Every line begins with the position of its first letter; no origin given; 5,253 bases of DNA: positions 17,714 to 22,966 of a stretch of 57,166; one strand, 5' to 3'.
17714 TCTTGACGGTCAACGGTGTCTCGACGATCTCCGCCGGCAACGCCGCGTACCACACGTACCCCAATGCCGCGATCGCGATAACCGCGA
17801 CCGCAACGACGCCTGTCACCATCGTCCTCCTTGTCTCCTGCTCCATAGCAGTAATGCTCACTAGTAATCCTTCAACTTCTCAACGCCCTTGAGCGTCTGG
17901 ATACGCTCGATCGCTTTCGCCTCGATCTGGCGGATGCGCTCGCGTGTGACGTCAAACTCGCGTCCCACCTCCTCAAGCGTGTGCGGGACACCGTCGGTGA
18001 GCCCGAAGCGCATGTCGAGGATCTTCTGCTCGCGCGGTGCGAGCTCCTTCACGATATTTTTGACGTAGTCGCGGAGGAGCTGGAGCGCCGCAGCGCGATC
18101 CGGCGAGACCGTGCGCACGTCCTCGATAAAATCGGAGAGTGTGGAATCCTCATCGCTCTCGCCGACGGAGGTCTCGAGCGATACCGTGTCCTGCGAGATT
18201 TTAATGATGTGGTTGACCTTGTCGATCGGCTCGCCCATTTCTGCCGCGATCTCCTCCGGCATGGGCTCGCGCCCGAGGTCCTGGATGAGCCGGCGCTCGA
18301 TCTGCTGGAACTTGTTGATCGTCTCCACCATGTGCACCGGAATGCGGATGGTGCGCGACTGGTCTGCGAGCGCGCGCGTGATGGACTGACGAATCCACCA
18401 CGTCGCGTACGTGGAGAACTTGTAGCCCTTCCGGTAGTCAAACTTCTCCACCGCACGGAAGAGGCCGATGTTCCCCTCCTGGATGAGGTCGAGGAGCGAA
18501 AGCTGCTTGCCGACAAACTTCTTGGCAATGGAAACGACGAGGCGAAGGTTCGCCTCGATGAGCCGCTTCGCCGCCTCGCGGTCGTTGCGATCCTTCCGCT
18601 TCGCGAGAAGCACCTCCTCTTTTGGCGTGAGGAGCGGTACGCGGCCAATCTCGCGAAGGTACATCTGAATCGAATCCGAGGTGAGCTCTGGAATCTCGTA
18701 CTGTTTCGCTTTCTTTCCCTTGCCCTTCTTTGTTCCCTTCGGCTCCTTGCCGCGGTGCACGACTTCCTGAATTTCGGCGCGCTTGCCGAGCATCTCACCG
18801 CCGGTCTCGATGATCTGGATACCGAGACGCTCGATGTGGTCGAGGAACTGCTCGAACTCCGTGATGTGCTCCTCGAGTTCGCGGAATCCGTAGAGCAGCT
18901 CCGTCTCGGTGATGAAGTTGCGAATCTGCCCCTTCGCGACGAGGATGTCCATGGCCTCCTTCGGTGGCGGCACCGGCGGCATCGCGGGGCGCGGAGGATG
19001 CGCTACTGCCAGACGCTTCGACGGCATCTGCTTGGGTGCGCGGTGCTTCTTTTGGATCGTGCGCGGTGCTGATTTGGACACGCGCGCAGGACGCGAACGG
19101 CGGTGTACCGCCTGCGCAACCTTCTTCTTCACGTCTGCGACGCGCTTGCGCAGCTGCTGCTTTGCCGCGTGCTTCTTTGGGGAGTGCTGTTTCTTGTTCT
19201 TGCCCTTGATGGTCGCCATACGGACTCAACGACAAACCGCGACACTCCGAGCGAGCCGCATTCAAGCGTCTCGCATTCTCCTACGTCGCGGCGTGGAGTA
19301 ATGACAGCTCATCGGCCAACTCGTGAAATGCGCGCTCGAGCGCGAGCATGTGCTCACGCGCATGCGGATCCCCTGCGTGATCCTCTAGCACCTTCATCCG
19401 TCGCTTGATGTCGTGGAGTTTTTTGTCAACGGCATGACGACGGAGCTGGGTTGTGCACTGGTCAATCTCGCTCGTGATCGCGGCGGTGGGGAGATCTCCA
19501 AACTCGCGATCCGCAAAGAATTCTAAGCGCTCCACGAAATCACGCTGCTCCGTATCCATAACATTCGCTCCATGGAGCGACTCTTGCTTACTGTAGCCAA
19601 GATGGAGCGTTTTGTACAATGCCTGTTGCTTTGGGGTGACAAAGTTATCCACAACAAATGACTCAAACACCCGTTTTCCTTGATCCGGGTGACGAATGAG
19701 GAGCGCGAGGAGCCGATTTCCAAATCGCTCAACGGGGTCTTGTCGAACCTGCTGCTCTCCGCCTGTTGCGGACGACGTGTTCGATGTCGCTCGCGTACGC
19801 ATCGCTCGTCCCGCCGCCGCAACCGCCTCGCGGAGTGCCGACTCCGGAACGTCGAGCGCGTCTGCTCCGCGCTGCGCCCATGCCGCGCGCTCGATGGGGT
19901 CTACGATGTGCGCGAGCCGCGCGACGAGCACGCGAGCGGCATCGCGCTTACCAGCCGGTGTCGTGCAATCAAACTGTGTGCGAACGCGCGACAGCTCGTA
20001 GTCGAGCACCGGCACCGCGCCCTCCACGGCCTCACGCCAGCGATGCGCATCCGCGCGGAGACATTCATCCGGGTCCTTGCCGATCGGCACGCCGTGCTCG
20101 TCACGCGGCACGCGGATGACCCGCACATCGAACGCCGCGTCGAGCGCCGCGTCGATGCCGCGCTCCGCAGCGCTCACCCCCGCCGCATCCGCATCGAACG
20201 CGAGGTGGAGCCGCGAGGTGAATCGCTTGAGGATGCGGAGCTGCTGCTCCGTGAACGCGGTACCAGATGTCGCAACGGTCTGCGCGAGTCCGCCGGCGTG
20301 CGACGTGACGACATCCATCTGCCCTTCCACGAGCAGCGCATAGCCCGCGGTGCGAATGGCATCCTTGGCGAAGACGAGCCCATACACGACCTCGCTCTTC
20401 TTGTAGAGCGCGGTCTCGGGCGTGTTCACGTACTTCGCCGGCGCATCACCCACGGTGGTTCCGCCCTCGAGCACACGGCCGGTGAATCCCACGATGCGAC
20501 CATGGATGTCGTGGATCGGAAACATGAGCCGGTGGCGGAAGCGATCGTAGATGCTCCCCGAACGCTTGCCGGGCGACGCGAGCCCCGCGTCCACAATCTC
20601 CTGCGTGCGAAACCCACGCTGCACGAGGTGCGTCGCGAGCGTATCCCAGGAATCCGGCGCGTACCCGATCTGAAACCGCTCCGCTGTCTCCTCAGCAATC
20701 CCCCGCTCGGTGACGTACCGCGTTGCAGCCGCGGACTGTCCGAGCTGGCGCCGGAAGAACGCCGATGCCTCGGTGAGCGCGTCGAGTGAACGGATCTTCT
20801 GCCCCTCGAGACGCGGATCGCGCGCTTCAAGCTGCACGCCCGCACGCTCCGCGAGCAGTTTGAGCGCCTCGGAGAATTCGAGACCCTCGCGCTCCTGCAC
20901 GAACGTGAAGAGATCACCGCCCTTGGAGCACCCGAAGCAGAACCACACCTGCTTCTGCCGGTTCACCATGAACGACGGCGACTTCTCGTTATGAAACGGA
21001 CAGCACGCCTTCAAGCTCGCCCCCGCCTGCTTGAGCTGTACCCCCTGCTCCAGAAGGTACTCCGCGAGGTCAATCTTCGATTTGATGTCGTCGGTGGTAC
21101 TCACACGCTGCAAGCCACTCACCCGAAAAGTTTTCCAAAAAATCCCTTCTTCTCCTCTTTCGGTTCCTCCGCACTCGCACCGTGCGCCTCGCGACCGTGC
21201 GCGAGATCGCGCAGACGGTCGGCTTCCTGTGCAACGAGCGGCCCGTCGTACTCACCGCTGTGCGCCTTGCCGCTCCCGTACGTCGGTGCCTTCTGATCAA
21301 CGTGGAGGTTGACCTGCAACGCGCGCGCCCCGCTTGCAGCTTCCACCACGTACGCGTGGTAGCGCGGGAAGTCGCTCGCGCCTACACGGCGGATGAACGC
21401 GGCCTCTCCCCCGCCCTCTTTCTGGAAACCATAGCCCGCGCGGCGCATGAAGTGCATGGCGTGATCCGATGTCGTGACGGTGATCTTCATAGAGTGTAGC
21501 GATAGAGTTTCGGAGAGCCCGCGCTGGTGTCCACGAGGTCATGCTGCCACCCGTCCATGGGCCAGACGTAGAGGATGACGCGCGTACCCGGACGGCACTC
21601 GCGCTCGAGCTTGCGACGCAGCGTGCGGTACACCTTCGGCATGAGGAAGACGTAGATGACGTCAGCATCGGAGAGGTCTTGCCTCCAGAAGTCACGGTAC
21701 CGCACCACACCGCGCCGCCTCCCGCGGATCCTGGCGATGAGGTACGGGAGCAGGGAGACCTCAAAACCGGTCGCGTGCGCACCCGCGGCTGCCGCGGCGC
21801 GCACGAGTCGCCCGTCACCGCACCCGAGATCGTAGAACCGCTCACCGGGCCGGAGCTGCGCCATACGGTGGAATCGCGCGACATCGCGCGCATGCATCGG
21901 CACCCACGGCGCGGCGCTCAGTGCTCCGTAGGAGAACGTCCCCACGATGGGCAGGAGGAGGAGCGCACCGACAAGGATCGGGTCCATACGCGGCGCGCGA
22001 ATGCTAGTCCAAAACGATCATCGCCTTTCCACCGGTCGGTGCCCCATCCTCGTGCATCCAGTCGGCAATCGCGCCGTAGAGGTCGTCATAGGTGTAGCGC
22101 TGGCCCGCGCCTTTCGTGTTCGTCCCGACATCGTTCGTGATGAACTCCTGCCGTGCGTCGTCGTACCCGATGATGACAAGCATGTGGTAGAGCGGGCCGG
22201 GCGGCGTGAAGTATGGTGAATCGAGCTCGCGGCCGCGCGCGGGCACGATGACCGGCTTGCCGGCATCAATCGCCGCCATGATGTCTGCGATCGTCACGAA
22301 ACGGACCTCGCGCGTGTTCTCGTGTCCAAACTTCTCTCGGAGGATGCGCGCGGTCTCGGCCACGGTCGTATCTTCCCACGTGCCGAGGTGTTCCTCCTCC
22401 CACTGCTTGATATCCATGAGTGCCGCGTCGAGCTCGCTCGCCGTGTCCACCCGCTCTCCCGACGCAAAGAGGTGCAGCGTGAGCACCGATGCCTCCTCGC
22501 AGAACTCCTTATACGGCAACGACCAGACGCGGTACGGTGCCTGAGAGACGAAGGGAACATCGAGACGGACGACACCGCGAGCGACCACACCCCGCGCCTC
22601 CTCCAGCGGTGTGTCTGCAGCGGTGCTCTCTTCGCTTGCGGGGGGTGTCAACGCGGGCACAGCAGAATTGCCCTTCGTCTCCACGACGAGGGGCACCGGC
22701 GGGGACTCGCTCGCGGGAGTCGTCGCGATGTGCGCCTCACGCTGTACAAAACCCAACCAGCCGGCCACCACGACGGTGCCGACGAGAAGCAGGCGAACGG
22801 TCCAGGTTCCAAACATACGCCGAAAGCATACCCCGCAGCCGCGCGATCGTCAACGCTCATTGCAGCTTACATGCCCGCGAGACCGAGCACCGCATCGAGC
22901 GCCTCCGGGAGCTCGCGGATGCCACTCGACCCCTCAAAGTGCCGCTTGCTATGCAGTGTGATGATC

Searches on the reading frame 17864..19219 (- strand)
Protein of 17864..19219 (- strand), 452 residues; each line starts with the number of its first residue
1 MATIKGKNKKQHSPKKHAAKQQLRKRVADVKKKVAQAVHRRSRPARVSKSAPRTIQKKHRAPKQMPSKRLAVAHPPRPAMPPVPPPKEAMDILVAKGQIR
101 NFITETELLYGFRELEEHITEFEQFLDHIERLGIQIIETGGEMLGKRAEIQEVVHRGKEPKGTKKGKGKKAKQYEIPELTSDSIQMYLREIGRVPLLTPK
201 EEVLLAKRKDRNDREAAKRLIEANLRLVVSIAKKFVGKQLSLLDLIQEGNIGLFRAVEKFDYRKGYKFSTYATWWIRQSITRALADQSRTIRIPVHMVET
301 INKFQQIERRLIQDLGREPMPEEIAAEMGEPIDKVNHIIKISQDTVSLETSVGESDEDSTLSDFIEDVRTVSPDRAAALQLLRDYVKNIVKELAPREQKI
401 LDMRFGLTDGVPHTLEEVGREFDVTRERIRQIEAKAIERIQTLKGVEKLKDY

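Call 69: search_protein_families(library=pfam, proteins=[window:17864-19219:-], max_evalue=0.00001)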
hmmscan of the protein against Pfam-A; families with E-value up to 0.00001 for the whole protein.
window:17864-19219:- (452 aa): 4 families
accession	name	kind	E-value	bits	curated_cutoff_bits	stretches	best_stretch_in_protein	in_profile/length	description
PF04542.20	Sigma70_r2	-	6e-24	84.1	24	1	220-290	1-71/71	Sigma-70 region 2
PF04539.22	Sigma70_r3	-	2e-19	69.9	25.3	1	299-375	1-76/78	Sigma-70 region 3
PF04545.22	Sigma70_r4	-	2.5e-15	56.2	24.1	1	391-441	3-49/50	Sigma-70, region 4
PF00140.25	Sigma70_r1_2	-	1.8e-13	50.7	22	1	182-210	1-29/34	Sigma-70 factor, region 1.2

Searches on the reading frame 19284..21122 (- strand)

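Call 69: search_protein_families(library=pfam, proteins=[window:19284-21122:-], max_evalue=0.00001)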
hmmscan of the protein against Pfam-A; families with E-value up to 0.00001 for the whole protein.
window:19284-21122:- (613 aa): 5 families
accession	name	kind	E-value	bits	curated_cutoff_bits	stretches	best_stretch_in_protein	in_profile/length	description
PF08275.17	DNAG_N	-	1e-39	136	26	1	122-252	1-127/128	DNA primase catalytic core, N-terminal domain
PF01807.25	Zn_ribbon_DnaG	-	3.8e-30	104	24.9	1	9-100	5-95/98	CHC2 zinc finger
PF13155.12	Toprim_2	-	4.6e-16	59.4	22.1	1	264-354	2-87/88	Toprim-like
PF13662.12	Toprim_4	-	5.2e-13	49.5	25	1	262-336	3-84/85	Toprim domain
PF01751.28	Toprim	-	2.4e-07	31.3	23.1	1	263-335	3-93/96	Toprim domain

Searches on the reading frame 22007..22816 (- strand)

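Call 85: search_protein_families(library=pfam, proteins=[window:22007-22816:-], max_evalue=0.0001)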
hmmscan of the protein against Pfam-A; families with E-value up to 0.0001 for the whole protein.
window:22007-22816:- (270 aa): 1 family
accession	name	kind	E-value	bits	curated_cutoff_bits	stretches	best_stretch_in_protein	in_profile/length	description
PF13529.12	Peptidase_C39_2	-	1.5e-09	39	24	1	85-229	1-141/143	Peptidase_C39 like family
